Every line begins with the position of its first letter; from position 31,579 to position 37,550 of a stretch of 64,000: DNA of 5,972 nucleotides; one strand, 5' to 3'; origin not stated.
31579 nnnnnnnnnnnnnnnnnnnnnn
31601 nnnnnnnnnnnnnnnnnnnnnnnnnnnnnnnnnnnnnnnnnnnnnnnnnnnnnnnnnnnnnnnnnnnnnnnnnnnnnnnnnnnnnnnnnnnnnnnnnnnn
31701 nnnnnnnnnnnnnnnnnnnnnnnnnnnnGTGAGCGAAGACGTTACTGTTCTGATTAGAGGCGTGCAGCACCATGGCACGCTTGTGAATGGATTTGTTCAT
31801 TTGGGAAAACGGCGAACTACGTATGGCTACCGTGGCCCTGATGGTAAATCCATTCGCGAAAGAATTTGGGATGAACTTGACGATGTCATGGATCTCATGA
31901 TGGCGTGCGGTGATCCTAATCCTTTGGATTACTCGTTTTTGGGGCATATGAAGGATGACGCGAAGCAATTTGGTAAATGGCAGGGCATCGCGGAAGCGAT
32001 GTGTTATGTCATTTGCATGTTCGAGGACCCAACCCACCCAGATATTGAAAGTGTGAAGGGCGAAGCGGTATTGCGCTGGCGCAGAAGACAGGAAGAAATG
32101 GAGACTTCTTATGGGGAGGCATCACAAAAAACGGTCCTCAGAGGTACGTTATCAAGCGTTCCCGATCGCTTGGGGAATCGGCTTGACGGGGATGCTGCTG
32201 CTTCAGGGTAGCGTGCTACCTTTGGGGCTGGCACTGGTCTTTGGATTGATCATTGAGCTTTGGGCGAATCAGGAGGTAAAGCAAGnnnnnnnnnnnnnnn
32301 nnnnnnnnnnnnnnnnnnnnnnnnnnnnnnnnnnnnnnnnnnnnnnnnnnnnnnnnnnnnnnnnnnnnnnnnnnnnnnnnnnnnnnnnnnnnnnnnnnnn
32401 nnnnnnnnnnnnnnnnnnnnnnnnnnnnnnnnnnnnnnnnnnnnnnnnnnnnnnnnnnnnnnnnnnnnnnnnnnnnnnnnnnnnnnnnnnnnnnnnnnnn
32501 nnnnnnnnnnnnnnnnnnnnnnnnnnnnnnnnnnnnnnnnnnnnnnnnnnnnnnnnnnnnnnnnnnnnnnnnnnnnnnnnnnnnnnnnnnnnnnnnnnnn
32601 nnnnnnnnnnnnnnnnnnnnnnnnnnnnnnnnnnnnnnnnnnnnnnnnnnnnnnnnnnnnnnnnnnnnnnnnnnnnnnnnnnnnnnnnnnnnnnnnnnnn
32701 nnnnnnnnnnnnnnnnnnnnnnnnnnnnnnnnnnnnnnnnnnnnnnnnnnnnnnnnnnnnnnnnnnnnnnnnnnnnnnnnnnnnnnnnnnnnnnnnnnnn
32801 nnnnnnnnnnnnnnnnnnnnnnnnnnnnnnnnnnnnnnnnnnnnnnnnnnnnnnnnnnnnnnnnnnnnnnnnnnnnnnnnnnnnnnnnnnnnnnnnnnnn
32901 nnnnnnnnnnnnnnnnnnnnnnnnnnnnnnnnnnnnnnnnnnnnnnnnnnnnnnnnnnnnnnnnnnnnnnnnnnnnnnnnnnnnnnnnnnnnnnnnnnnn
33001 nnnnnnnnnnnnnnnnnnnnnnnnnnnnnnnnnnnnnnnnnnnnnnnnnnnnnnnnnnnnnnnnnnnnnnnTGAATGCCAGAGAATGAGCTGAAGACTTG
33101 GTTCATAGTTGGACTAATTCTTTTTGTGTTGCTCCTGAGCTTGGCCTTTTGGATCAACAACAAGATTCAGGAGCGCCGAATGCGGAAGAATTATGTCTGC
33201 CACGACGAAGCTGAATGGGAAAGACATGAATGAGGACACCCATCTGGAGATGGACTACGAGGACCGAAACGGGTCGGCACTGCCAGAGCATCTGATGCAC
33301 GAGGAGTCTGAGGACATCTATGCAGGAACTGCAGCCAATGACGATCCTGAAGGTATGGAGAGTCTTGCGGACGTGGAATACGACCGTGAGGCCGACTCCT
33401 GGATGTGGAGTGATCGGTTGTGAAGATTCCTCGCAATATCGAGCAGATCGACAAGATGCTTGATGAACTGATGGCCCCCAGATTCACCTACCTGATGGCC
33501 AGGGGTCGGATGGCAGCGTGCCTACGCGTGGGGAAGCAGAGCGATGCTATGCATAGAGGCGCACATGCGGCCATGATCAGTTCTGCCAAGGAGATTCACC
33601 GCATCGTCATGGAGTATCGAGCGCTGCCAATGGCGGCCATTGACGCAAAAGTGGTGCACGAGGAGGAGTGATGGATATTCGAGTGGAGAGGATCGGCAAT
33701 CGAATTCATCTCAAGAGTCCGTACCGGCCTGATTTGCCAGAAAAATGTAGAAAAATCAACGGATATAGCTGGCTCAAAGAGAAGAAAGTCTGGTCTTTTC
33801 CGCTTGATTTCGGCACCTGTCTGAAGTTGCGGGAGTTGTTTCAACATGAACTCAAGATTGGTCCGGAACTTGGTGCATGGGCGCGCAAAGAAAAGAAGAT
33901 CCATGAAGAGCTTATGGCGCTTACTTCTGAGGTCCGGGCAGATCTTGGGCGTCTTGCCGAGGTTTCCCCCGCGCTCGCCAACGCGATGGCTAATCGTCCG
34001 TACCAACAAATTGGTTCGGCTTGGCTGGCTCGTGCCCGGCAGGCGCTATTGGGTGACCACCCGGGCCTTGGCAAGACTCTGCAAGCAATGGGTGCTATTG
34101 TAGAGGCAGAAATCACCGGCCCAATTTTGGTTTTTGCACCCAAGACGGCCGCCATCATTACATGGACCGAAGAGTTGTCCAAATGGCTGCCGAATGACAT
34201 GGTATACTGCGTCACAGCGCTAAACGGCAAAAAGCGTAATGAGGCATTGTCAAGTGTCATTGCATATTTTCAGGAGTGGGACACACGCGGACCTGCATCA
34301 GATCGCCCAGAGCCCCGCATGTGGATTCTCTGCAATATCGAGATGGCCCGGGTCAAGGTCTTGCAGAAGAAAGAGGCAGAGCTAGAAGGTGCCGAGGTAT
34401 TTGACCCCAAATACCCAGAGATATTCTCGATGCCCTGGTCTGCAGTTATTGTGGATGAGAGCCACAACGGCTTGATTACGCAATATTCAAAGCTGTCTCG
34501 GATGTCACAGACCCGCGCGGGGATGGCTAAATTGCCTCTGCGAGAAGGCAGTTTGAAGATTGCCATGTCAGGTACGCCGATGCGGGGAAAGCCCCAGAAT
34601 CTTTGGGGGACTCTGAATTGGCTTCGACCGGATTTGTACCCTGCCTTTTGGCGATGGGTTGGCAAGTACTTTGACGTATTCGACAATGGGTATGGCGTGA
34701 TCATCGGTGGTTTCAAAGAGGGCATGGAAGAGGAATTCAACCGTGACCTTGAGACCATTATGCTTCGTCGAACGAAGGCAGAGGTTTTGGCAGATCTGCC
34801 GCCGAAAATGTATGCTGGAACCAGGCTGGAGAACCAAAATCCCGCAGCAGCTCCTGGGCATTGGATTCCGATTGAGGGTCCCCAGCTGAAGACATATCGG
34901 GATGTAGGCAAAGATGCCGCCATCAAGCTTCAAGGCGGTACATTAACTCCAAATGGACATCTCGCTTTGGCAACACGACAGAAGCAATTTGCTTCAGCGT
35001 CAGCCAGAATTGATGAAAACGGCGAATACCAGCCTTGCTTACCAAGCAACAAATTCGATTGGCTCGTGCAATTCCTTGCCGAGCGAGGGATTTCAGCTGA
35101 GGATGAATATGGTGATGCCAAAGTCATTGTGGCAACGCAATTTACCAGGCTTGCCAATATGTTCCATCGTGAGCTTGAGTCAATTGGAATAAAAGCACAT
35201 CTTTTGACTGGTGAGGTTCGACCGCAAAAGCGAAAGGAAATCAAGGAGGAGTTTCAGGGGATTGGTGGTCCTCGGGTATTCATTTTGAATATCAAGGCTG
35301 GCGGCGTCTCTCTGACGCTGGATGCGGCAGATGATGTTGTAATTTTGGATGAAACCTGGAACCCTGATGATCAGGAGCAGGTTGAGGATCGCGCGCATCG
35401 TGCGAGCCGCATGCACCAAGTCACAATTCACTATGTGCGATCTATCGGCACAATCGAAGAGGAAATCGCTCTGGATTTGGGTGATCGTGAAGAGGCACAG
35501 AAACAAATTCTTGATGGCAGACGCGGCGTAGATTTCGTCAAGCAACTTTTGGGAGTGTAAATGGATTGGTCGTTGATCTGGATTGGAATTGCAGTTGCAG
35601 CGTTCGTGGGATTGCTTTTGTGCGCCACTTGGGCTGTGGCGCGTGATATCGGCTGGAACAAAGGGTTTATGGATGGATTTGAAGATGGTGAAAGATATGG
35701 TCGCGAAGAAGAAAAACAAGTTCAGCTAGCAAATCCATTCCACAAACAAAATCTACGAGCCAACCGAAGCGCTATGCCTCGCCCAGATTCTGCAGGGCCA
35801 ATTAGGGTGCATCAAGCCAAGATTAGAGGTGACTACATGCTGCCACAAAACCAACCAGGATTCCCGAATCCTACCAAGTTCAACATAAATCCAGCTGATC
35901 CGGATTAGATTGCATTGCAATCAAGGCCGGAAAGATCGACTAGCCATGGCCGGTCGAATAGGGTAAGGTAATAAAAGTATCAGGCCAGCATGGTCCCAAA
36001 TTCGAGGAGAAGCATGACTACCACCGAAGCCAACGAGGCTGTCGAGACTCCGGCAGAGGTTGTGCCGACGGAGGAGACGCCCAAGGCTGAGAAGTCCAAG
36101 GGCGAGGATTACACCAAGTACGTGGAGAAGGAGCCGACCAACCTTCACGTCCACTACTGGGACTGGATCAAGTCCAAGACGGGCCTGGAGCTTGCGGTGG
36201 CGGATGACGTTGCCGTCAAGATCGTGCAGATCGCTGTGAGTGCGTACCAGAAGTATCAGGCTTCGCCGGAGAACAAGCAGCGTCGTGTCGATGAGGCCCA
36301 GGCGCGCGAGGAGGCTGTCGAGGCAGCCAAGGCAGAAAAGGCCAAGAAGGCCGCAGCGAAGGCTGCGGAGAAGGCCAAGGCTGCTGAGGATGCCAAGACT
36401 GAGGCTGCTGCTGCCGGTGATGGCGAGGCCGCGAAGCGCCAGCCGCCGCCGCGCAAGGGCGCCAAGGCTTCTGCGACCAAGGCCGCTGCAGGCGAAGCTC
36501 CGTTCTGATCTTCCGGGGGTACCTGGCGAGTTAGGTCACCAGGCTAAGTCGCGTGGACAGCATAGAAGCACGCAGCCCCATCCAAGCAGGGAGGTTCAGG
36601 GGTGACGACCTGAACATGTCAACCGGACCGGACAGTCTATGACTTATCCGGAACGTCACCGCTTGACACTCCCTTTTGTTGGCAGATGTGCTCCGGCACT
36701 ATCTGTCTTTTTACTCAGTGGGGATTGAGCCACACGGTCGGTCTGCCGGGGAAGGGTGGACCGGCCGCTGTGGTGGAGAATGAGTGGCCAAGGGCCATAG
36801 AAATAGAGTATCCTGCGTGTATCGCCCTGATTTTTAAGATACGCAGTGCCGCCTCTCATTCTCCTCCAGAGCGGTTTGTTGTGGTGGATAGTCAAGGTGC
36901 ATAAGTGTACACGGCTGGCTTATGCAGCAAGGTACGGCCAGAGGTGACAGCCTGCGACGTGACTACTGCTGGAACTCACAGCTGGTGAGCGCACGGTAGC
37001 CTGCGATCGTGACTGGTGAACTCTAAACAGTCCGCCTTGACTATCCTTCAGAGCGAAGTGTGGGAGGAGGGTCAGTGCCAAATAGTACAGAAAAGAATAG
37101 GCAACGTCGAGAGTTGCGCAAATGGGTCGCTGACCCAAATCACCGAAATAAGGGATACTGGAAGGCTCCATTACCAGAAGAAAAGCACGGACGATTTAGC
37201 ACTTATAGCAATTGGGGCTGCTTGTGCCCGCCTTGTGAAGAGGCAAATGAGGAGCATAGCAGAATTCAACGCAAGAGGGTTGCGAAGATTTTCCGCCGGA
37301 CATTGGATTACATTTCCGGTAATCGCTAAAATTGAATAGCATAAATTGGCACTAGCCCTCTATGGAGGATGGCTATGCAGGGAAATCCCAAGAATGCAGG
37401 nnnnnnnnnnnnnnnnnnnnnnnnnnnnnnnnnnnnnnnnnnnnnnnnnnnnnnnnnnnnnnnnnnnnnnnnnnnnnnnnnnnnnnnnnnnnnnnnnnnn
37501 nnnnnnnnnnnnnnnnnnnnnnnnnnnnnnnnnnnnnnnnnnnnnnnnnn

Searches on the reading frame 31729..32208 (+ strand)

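Call 37: search_protein_families(library=phrogs, proteins=[window:31729-32208:+], max_evalue=0.001)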
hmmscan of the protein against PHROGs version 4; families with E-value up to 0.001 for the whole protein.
window:31729-32208:+ (160 aa): 1 family
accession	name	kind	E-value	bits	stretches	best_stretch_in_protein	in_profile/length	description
phrog_5406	-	unknown function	3.2e-08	34.4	1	33-126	65-153/240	-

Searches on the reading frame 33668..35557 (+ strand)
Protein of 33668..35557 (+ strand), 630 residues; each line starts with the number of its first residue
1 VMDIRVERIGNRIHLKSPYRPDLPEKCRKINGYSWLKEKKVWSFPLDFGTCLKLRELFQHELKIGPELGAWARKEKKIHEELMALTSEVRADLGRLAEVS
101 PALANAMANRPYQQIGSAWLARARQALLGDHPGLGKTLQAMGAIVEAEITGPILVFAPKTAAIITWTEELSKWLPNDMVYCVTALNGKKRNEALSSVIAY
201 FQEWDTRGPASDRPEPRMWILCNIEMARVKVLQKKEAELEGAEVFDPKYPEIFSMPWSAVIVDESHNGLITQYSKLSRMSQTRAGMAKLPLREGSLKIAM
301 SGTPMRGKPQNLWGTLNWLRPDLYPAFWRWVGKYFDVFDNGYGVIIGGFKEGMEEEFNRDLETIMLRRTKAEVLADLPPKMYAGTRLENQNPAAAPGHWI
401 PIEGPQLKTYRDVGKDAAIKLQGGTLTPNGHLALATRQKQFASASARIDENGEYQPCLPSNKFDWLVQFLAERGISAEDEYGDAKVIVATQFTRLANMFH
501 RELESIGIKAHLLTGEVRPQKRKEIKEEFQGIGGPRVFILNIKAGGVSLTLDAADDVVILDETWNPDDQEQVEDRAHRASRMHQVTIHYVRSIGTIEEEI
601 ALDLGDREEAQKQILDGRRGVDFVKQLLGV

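Call 38: search_protein_families(library=phrogs, proteins=[window:33668-35557:+], max_evalue=0.001)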
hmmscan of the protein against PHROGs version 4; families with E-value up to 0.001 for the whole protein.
window:33668-35557:+ (630 aa): 4 families
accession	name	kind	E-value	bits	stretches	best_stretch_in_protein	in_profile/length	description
phrog_62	-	DNA, RNA and nucleotide metabolism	2.4e-106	357.9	1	67-627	676-1145/1881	DNA helicase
phrog_29996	-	unknown function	3.9e-18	65.8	1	484-602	1032-1151/1189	-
phrog_16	-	DNA, RNA and nucleotide metabolism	8.1e-10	38.5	1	106-310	270-422/986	DNA helicase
phrog_23807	-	unknown function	1.6e-07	30.5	1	466-588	512-642/1053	-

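Call 56: search_protein_families(library=pfam, proteins=[window:33668-35557:+], max_evalue=0.01)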
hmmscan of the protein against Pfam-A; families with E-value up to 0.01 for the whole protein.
window:33668-35557:+ (630 aa): 4 families
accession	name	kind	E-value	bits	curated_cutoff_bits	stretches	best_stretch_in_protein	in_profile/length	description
PF00176.29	SNF2-rel_dom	-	4.9e-20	72.2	24.9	1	112-382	1-234/290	SNF2-related domain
PF00271.37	Helicase_C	-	1.9e-15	57.5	23.5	1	463-579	3-109/110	Helicase conserved C-terminal domain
PF04851.21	ResIII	-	9.2e-05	22.8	22.5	1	111-304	6-162/164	Type III restriction enzyme, res subunit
PF00270.35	DEAD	-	0.0027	17.9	26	0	111-195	2-90/167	DEAD/DEAH box helicase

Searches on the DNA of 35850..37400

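Call 47: search_rna_families(source=window, start=35850, end=37400, threshold=evalue, max_evalue=1)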
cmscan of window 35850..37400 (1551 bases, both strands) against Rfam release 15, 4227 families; matches with E-value up to 1: 0.
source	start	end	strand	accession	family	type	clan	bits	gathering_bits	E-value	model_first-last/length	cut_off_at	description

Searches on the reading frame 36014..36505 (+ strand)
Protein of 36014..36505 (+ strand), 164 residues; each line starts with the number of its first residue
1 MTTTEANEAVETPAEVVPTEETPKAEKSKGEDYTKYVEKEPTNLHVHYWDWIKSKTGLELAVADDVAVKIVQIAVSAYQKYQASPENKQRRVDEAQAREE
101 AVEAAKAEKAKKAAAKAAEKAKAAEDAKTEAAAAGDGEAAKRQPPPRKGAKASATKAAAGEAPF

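Call 5: search_protein_families(library=pfam, proteins=[window:36014-36505:+], max_evalue=1)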
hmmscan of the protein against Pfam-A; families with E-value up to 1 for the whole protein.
window:36014-36505:+ (164 aa): 4 families
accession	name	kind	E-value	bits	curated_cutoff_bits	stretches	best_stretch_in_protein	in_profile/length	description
PF05502.18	Dynactin_p62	-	0.0062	15.8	25.3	1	22-126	69-172/477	Dynactin p62 family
PF02868.21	Peptidase_M4_C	-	0.076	13.3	24.4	1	21-121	58-159/165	Thermolysin metallopeptidase, alpha-helical domain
PF12569.14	NatA_aux_su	-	0.3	10.4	33.3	1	67-143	372-456/515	N-terminal acetyltransferase A, auxiliary subunit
PF02724.19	CDC45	-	0.46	9.1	34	1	59-143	102-192/624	CDC45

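Call 6: search_protein_families(library=phrogs, proteins=[window:36014-36505:+], max_evalue=1)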
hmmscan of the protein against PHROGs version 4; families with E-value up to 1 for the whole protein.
window:36014-36505:+ (164 aa): 7 families
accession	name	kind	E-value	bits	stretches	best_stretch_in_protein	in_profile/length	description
phrog_34140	-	unknown function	6e-15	56.8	1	26-146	7-121/196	-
phrog_20596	-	unknown function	2e-08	35.6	1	26-158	4-120/211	-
phrog_1376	-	unknown function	0.19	11.9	1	59-159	164-268/362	-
phrog_25400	-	unknown function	0.23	12.7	1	59-96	37-74/128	-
phrog_971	-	lysis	0.35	10.4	1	79-158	1081-1156/1338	endolysin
phrog_15648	-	unknown function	0.55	11.4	1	15-68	90-139/148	-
phrog_156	-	head and packaging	0.72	9.2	1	64-141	554-638/681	portal protein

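Call 17: find_homologous_proteins(query=window:36014-36505:+)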
Query window:36014-36505:+ (164 aa): 12 proteins with E <= 0.001 among 8000 candidates.
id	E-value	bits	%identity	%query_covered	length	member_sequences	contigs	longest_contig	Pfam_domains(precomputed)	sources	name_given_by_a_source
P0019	4.9e-52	194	75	83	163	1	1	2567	-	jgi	jgi:hypothetical protein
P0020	8.4e-49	183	68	100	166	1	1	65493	-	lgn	-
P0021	2.0e-48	182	70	82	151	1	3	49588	-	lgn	-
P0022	3.1e-48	182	69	71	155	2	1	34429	-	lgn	-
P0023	2.8e-44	169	63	90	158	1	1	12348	-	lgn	-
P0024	2.9e-44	169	68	84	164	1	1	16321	-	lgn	-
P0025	4.2e-43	165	61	100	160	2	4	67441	-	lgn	-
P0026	1.6e-42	163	61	100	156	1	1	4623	-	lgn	-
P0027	9.2e-38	148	63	72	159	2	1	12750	-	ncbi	-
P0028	2.5e-37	146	56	91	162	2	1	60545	-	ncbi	-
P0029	4.0e-5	42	38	43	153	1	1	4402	-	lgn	-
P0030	3.6e-4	39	31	43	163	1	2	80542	-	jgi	jgi:hypothetical protein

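Call 23: search_protein_families(library=ncbifam, proteins=[window:36014-36505:+], max_evalue=1)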
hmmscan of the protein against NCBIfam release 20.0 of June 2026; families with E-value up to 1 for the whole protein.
window:36014-36505:+ (164 aa): 4 families
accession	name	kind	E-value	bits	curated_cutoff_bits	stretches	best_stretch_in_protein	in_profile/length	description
NF033948.0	AcrIIA3_fam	equivalog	0.11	12.6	70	1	25-72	46-93/119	anti-CRISPR protein AcrIIA3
NF005942.0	PRK07994.1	equivalog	0.14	11.1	613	1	40-134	320-415/655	DNA polymerase III subunit gamma/tau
NF007065.0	PRK09510.1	equivalog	0.56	9.2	213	1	77-158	165-251/387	cell envelope integrity protein TolA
NF010381.0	PRK13808.1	equivalog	0.87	8.9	426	1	72-156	206-290/335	adenylate kinase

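Call 45: search_protein_families(library=pfam, alignment_id=A5, max_evalue=0.001)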
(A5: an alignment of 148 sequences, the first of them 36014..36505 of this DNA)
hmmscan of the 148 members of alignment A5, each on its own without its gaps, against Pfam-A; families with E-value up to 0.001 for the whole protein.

A. member 1, window:36014-36505:+ (164 aa): 0 families

B. families by the number of members that match (of 148 scanned): 0 families
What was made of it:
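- On Lsr2: No Pfam Lsr2 hit in 148 members (call 45).
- Closest known: Lsr2-type xenogeneic silencers of Actinobacteria and their phages. Different: None of 148 members hits Pfam Lsr2 (call 45).
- Checked: No characterised family matches: Pfam, NCBIfam and PHROGs give only 'unknown function' families 20596 and 34140 (calls 5, 6, 23, 45).
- Tried and rejected: Pfam on 148 relatives gave zero hits (call 45).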

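Call 63: find_encoding_contigs(protein=P0020, flank=2500, max_places=1)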
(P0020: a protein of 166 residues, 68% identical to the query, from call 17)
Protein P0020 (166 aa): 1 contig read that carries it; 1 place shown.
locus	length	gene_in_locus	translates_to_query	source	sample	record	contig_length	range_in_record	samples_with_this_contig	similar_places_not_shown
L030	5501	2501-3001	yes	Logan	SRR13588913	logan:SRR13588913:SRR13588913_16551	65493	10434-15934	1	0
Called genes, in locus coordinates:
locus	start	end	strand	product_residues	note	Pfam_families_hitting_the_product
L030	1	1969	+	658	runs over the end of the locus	PF00176:SNF2-rel_dom, PF00271:Helicase_C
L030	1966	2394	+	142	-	-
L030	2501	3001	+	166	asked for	-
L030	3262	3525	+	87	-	-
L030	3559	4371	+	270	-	-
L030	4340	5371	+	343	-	PF12705:PDDEXK_1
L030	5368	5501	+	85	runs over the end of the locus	-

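Call 65: find_encoding_contigs(protein=P0025, flank=2500, max_places=1)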
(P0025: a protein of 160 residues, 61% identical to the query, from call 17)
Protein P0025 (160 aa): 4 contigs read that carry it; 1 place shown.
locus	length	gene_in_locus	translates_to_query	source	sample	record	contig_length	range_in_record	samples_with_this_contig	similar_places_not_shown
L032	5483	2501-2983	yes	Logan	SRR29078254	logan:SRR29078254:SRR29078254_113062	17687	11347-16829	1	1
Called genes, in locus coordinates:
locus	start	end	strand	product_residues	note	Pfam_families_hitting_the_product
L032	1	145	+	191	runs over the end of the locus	-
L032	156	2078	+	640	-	PF00176:SNF2-rel_dom, PF00271:Helicase_C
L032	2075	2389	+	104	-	-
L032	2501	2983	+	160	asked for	-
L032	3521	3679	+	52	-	-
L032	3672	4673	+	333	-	PF12705:PDDEXK_1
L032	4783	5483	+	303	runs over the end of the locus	PF13479:AAA_24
